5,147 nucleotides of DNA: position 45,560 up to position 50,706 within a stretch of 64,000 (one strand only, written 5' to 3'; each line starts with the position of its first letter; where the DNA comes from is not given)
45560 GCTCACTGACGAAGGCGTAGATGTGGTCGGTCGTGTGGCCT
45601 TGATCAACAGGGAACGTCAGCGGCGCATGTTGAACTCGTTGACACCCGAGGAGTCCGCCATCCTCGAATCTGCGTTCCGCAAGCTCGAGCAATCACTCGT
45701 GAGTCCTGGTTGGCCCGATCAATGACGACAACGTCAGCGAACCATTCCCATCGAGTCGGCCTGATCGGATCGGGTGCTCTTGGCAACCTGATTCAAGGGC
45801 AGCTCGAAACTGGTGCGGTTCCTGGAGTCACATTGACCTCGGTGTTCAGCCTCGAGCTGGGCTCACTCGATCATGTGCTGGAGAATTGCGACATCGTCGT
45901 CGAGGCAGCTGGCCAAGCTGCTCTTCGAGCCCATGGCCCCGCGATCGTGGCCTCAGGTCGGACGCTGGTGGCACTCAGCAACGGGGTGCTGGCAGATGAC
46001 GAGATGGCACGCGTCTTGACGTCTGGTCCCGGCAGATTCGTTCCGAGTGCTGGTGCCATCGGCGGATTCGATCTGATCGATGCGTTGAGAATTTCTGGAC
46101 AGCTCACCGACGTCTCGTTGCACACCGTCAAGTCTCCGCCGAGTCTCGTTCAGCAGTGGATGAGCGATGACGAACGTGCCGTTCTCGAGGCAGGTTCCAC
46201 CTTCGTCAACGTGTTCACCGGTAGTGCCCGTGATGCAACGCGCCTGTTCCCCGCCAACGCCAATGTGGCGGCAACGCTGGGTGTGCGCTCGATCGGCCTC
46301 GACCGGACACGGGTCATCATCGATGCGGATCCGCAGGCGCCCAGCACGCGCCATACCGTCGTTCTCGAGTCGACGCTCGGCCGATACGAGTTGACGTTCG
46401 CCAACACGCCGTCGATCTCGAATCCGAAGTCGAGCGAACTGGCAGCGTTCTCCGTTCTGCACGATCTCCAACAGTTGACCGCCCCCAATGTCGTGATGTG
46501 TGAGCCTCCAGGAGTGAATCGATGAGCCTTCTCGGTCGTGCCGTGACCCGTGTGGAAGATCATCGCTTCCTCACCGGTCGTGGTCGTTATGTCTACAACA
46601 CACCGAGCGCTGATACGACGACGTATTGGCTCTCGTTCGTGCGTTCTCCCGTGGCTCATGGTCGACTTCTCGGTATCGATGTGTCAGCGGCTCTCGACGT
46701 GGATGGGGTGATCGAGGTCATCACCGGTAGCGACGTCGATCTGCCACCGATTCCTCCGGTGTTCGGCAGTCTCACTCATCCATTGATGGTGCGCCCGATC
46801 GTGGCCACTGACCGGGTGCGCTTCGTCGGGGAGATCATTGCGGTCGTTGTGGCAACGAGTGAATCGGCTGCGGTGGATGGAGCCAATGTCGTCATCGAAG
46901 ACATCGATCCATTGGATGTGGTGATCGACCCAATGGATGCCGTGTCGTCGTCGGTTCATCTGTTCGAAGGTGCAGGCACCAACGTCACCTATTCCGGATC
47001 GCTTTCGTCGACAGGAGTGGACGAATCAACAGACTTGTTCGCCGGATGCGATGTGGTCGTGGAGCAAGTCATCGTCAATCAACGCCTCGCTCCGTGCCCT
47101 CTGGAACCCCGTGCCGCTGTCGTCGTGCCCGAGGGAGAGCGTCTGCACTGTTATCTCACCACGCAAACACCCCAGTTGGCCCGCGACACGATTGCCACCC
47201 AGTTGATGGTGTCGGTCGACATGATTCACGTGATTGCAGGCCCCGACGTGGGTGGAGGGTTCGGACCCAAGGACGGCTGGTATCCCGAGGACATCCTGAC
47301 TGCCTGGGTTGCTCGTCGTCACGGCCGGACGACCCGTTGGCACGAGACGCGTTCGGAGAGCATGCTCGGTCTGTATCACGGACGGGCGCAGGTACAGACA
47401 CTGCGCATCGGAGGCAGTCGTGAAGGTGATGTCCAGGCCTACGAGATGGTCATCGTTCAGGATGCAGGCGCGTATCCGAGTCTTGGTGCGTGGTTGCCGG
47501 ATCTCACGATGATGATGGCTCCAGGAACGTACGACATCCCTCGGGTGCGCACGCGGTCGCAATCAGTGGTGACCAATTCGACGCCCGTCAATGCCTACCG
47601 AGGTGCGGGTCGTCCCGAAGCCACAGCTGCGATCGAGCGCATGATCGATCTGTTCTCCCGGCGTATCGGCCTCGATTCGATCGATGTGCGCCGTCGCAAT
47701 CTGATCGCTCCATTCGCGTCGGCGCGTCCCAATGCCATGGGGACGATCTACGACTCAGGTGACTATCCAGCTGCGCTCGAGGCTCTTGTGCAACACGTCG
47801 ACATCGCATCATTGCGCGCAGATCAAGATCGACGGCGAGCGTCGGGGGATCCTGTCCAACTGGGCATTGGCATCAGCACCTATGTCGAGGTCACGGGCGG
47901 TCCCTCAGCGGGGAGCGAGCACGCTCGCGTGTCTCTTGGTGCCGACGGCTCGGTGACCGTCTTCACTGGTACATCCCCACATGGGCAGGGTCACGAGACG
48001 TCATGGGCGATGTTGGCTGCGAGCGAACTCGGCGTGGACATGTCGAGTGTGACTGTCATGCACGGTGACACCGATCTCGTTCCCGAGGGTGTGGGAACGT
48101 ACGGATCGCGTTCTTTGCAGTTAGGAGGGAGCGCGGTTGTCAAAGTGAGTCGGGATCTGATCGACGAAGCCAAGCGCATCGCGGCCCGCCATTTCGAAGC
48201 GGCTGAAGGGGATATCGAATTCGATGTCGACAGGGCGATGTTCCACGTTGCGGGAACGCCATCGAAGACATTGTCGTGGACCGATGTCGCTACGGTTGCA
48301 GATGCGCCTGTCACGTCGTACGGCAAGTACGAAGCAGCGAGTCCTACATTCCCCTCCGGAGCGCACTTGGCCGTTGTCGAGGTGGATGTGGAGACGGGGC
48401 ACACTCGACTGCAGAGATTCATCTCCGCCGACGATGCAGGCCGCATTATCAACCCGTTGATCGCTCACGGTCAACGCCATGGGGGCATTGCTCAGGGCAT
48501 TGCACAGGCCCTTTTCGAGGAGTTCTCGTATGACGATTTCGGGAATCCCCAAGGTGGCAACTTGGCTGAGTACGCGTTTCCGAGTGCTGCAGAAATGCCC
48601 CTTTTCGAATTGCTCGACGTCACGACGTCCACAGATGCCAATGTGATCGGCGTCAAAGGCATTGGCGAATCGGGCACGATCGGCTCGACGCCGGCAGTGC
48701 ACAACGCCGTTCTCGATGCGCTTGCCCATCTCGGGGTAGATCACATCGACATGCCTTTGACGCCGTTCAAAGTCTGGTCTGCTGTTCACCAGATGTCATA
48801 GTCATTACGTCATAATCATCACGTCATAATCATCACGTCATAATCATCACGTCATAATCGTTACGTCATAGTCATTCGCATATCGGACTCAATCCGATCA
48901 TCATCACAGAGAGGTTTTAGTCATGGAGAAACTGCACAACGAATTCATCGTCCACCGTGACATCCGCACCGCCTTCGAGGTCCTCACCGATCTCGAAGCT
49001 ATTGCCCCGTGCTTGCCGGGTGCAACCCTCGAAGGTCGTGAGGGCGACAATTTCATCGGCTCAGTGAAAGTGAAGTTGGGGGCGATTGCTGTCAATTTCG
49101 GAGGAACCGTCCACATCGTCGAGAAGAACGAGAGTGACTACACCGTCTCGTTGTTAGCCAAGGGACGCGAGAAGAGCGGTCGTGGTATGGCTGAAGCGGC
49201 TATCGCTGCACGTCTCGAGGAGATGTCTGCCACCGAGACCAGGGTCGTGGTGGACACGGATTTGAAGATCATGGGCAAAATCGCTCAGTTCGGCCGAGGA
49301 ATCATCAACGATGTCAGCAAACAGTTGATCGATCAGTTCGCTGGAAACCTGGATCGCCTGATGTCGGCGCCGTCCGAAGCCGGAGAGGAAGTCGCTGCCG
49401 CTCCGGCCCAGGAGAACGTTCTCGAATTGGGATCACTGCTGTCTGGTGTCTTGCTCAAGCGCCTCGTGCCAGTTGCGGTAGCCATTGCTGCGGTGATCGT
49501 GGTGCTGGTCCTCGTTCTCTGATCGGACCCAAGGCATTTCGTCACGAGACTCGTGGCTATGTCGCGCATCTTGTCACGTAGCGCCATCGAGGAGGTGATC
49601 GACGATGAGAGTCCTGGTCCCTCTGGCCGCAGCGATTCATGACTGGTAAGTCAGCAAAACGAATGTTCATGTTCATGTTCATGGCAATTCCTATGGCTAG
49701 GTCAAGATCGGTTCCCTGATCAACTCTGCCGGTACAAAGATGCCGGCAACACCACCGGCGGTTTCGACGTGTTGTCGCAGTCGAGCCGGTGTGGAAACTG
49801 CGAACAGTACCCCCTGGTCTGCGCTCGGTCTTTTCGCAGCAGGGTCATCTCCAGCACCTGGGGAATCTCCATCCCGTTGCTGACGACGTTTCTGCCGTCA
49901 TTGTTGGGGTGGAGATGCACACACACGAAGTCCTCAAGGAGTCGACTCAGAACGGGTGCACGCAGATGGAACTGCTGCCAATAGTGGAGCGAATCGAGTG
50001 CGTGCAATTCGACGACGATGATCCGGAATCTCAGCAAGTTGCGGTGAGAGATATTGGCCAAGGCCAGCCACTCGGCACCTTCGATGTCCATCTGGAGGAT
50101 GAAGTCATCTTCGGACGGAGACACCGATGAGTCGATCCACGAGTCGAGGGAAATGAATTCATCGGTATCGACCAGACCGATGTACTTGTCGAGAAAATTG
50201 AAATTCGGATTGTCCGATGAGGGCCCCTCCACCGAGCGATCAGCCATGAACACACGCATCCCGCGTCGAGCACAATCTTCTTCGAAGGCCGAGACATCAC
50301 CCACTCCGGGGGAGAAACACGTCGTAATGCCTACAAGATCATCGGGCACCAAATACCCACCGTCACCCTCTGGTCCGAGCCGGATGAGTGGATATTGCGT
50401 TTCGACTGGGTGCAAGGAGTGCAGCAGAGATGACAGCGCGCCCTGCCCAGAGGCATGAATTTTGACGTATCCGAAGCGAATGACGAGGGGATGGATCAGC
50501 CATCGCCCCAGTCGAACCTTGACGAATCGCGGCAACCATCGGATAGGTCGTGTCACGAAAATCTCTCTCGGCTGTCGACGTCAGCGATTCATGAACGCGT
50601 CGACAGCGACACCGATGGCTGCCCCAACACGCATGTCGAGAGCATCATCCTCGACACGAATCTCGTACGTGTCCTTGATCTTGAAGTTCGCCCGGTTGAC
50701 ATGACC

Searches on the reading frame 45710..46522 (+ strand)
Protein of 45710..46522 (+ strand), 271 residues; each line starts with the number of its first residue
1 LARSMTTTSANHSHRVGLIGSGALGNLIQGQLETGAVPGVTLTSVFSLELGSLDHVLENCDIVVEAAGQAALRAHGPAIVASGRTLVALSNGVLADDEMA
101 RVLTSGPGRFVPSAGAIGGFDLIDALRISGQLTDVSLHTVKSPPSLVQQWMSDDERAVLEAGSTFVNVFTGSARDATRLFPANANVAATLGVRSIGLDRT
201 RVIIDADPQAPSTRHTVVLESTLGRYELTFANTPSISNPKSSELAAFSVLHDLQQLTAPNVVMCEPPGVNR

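Call 44: search_protein_families(library=pfam, proteins=[window:45710-46522:+], max_evalue=0.001)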
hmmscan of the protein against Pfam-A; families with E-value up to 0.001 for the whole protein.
window:45710-46522:+ (271 aa): 2 families
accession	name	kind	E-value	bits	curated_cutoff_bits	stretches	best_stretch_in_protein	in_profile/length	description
PF01958.23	Asp_DH_C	-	5.1e-24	84.8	27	1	167-250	6-89/89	Aspartate dehydrogenase, C-terminal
PF03447.22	NAD_binding_3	-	3.3e-06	28.2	24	1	51-100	48-99/116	Homoserine dehydrogenase, NAD binding domain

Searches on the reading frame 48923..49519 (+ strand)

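Call 44: search_protein_families(library=pfam, proteins=[window:48923-49519:+], max_evalue=0.001)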
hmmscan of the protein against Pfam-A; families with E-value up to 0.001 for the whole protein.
window:48923-49519:+ (199 aa): 1 family
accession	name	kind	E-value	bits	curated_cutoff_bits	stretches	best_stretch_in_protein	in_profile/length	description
PF06240.19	COXG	-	3.5e-14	53.2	22.2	1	8-144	3-136/140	Carbon monoxide dehydrogenase subunit G (CoxG)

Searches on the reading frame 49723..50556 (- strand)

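Call 44: search_protein_families(library=pfam, proteins=[window:49723-50556:-], max_evalue=0.001)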
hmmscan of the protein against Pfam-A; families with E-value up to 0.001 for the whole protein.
window:49723-50556:- (278 aa): 1 family
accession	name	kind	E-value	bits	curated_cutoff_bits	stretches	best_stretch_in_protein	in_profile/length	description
PF05050.19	Methyltransf_21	-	0.00035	21.2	22.7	1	135-188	100-152/173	Methyltransferase FkbM domain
